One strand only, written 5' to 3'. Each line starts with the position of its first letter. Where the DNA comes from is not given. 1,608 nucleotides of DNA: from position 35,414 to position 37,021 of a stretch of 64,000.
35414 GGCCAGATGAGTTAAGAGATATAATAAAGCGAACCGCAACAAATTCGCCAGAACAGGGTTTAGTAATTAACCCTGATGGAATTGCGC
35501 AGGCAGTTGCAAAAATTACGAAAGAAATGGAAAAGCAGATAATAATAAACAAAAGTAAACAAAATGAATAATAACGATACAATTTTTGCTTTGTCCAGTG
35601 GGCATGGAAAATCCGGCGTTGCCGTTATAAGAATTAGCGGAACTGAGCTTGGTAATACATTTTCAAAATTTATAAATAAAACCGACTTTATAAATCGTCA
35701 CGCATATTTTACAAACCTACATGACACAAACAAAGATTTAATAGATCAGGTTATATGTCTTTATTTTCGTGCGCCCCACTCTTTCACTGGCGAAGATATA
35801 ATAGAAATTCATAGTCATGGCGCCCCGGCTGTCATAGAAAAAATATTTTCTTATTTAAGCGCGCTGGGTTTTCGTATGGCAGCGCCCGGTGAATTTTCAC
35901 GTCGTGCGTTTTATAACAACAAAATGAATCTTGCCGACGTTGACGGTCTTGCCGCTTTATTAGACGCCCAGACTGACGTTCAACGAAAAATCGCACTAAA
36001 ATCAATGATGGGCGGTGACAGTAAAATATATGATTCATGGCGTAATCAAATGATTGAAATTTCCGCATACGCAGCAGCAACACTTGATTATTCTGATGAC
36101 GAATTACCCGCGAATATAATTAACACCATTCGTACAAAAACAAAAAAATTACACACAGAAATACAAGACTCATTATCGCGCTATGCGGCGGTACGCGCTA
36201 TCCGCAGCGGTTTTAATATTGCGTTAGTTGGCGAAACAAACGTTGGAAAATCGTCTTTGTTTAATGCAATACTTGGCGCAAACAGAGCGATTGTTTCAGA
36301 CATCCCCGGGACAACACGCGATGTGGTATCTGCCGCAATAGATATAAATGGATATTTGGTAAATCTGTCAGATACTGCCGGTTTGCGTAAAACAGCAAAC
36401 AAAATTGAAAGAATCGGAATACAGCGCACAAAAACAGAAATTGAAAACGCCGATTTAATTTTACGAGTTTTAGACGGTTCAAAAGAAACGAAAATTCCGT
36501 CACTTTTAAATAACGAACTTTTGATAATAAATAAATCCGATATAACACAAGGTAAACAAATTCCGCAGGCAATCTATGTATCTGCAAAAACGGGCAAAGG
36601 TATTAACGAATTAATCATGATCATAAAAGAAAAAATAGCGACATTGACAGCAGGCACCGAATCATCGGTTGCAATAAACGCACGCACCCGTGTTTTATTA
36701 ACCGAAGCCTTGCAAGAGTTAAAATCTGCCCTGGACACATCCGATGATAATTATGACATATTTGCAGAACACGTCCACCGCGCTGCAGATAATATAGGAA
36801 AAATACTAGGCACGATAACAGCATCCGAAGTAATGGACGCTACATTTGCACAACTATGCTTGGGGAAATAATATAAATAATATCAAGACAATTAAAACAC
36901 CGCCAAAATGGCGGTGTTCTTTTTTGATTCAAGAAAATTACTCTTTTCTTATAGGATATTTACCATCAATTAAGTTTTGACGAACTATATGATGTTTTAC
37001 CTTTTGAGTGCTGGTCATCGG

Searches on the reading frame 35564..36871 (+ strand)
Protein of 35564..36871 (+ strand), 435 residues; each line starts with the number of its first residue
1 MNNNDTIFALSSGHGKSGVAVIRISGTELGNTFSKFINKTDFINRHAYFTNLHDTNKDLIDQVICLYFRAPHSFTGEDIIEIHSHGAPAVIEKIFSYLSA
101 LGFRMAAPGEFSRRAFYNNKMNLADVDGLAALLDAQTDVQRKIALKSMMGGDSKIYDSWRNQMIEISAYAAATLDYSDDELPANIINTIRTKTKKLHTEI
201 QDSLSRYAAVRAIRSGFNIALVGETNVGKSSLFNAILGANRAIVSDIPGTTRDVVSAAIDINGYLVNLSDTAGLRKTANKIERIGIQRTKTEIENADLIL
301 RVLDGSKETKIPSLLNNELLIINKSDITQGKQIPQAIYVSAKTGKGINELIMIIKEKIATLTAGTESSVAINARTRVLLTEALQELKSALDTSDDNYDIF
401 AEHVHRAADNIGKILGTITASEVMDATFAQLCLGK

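Call 60: search_protein_families(library=pfam, proteins=[window:35564-36871:+], max_evalue=0.0001)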
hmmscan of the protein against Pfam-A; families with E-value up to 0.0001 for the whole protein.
window:35564-36871:+ (435 aa): 5 families
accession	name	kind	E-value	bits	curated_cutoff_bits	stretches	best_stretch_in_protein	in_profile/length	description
PF10396.14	TrmE_N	-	9.6e-37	126.2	29.8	1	6-120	1-117/117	GTP-binding protein TrmE N-terminus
PF12631.12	MnmE_helical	-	3.1e-36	125.9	40.1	1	123-432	1-211/211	MnmE helical domain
PF01926.29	MMR_HSR1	-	1.2e-24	87.1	21.9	1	218-309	1-90/113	50S ribosome-binding GTPase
PF02421.24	FeoB_N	-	2.7e-10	40.4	27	1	218-307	2-90/156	Ferrous iron transport protein B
PF00350.29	Dynamin_N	-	6.1e-06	26.8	27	0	219-252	1-34/168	Dynamin family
